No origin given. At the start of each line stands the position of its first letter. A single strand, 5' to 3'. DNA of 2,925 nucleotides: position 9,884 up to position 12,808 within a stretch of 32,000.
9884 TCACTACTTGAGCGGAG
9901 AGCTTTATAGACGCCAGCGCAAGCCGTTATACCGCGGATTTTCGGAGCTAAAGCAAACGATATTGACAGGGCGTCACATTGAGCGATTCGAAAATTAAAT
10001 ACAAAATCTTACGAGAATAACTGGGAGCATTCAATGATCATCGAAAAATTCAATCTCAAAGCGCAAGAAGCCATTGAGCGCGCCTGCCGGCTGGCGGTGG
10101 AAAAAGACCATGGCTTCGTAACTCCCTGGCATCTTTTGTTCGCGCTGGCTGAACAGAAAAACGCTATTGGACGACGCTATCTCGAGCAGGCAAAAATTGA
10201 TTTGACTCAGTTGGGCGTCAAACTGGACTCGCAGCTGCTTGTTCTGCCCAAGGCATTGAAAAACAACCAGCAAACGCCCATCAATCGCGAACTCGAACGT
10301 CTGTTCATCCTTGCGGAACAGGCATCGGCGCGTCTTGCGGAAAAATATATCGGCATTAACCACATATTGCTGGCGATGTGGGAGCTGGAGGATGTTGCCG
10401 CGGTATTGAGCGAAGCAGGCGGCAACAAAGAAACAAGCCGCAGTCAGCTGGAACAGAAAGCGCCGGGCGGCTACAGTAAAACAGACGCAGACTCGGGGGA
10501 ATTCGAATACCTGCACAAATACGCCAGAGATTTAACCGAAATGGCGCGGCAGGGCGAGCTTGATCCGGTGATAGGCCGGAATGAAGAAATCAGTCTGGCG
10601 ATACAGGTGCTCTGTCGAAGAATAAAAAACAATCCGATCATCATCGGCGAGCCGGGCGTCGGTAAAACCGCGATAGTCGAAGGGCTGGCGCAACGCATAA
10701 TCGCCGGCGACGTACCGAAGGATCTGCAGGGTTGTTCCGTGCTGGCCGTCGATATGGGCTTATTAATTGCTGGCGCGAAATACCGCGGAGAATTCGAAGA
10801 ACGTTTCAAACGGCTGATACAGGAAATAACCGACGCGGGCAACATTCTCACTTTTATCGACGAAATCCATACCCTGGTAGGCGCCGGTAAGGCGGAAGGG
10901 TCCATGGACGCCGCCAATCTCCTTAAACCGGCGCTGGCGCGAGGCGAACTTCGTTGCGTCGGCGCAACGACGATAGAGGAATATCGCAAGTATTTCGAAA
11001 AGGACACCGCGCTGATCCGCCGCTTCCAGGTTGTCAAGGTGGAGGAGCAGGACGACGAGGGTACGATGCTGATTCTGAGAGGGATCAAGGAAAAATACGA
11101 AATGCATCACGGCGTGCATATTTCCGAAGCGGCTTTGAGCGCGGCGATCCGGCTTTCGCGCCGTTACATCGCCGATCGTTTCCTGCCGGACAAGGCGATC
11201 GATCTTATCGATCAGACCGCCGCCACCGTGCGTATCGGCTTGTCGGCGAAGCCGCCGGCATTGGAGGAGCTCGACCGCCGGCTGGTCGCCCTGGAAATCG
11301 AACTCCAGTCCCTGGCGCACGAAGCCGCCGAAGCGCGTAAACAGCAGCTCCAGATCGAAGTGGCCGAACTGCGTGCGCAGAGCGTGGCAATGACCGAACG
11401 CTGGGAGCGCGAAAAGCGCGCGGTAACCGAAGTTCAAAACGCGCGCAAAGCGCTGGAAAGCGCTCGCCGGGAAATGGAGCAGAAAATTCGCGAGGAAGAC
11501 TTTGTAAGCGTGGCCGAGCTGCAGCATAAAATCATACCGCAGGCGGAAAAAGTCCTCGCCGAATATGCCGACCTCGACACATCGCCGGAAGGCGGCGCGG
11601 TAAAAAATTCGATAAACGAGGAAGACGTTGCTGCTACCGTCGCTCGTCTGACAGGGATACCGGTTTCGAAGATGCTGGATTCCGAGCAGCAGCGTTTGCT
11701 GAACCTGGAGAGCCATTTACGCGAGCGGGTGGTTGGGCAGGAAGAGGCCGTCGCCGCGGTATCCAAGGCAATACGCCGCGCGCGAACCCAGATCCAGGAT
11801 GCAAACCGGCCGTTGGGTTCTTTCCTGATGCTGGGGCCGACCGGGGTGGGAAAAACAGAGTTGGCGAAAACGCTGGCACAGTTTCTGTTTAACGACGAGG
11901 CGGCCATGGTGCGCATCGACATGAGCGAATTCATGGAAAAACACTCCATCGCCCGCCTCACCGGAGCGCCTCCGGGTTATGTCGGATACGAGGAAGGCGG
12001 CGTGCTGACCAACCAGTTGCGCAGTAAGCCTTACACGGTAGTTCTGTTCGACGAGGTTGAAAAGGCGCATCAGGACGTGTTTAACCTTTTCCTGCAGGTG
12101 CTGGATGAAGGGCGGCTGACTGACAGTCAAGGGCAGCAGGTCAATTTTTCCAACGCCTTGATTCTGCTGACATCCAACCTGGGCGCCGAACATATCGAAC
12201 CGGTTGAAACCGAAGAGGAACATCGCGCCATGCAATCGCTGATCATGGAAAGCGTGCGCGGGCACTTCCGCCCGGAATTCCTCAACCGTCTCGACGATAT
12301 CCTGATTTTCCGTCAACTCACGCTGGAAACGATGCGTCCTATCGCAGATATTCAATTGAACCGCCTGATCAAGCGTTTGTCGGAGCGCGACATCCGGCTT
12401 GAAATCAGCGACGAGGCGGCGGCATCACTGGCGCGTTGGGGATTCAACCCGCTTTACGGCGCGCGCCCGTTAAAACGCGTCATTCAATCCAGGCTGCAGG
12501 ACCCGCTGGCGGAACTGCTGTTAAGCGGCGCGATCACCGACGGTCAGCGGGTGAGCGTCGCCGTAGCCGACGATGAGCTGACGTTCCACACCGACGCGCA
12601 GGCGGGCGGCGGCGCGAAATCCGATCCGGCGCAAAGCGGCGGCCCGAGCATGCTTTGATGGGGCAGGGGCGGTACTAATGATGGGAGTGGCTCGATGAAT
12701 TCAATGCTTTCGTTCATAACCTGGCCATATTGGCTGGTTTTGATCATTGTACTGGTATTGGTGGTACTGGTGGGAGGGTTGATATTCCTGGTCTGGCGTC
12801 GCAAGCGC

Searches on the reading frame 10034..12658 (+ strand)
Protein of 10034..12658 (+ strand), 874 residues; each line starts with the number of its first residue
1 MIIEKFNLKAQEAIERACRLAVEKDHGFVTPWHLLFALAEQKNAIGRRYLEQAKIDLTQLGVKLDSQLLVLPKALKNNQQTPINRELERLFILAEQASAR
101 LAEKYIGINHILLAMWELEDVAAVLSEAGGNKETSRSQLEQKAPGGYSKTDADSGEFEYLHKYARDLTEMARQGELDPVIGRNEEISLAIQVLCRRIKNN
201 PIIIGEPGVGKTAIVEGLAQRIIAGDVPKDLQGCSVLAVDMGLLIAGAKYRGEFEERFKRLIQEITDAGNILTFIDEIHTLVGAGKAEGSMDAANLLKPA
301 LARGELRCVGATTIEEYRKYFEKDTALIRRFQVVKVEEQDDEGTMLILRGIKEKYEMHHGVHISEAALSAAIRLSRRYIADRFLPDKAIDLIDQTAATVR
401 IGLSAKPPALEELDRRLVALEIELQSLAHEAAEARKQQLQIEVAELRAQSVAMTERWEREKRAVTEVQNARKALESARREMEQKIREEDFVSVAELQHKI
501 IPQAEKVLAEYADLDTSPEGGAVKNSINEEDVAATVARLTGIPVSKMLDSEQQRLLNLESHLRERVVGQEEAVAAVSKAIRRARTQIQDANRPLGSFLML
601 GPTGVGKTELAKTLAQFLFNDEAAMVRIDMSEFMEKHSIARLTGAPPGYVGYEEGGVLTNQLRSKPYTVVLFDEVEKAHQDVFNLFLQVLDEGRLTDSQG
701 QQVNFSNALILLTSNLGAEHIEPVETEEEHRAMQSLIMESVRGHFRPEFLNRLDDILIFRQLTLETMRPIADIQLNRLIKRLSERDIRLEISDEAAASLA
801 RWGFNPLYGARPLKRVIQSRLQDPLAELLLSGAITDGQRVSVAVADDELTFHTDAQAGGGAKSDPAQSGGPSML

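Call 6: search_protein_families(library=pfam, proteins=[window:10034-12658:+])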
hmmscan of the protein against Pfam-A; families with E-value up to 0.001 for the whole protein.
window:10034-12658:+ (874 aa): 18 families
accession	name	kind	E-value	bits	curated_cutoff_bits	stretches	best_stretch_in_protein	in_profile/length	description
PF07724.20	AAA_2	-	1.2e-66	224.3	27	1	592-756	1-166/166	AAA domain (Cdc48 subfamily)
PF17871.7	AAA_lid_9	-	4.8e-32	110.4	22.8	1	341-440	2-101/104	AAA lid domain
PF10431.15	ClpB_D2-small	-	8.6e-26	90.2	21.9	1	762-842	1-81/81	C-terminal, D2-small domain, of ClpB protein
PF00004.35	AAA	-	9.3e-21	75.1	21.2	2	202-332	2-124/131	ATPase family associated with various cellular activities (AAA)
PF07728.20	AAA_5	-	1.6e-16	61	22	1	597-713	2-120/139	AAA domain (dynein-related subfamily)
PF02861.25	Clp_N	-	4.6e-15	55.9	20.7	2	19-60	3-44/53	Clp amino terminal domain, pathogenicity island component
PF13401.12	AAA_22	-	3.5e-09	37.5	27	0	597-691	8-109/130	AAA domain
PF13191.12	AAA_16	-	1.4e-08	35.9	32.6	1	179-226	2-52/167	AAA ATPase domain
PF00158.32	Sigma54_activat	-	2.4e-07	31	20.2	1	576-702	4-129/168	Sigma-54 interaction domain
PF20720.3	nSTAND3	-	3.2e-07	30.6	27.2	0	199-224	18-43/155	Novel STAND NTPase 3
PF13173.12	AAA_14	-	2.2e-06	28.1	27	0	598-679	6-75/129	AAA domain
PF05729.18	NACHT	-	5.5e-05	23.5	26.7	0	202-230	4-32/167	NACHT domain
PF20030.5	bpMoxR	-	7.3e-05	22.4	27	0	597-697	34-128/205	MoxR domain in the MoxR-vWA-beta-propeller ternary systems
PF12775.13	AAA_7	-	7.4e-05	22.8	25.8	0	596-639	35-78/181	P-loop containing dynein motor region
PF05496.18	RuvB_N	-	0.00014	22.1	27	0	565-617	8-56/159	Holliday junction DNA helicase RuvB P-loop domain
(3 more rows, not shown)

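Call 80: search_protein_families(library=ncbifam, proteins=[window:10034-12658:+], max_evalue=0.01)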
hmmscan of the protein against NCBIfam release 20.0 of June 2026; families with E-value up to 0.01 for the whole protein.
window:10034-12658:+ (874 aa): 35 families (the best 25 are shown)
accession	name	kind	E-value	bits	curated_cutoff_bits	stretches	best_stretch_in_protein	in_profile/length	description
TIGR03346.1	chaperone_ClpB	equivalog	0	1101.7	1232.1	1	8-851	3-852/853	ATP-dependent chaperone ClpB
NF008118.0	PRK10865.1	equivalog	9.7e-282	936.8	1417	1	2-849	2-853/857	ATP-dependent chaperone ClpB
TIGR03345.1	VI_ClpV1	equivalog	1.8e-232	774.2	884.95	1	9-838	4-844/852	type VI secretion system ATPase TssH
TIGR02639.1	ClpA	equivalog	4.8e-225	749.1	993.15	2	9-408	4-417/734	ATP-dependent Clp protease ATP-binding subunit ClpA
NF033606.1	heat_AAA_ClpK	exception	2.9e-210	700.6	1900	2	13-463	119-571/949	heat shock survival AAA family ATPase ClpK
NF033607.0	disagg_AAA_ClpG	exception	5.6e-202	673.2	1900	2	521-848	549-881/932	AAA family protein disaggregase ClpG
NF008263.0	PRK11034.1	equivalog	7.8e-179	596.1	1350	2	13-401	9-411/758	ATP-dependent Clp protease ATP-binding subunit ClpA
NF003745.1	PRK05342.1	equivalog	1.5e-13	50.4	359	2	552-618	59-133/418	ATP-dependent Clp protease ATP-binding subunit ClpX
TIGR00382.1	clpX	equivalog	9.2e-09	34.8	370.75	1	557-618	71-141/414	ATP-dependent protease ATP-binding subunit ClpX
NF009067.0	PRK12402.1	equivalog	7.7e-08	31.7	317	1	562-636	13-80/340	replication factor C small subunit 2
NF009882.0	PRK13341.1-3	equivalog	5.3e-07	28.1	1197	1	167-344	20-175/734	AAA family ATPase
TIGR00390.1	hslU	equivalog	9.5e-07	28.1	362.45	1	560-635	8-85/441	ATP-dependent protease ATPase subunit HslU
NF003229.0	PRK04195.1-5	equivalog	1e-06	27.8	280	1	565-678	18-115/413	replication factor C large subunit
NF005304.0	PRK06835.1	equivalog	1.2e-06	27.9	215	1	571-641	160-230/330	ATP-binding protein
NF047784.1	MadB_ATPase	equivalog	1.4e-06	27.7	475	0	597-617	36-56/298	MadB family AAA-type ATPase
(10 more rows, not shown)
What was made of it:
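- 10034..12658 (+): In-cluster AAA+ ATPase that scores higher as ClpB than as ClpV (context). Both are below their curated cut-offs (call 80).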
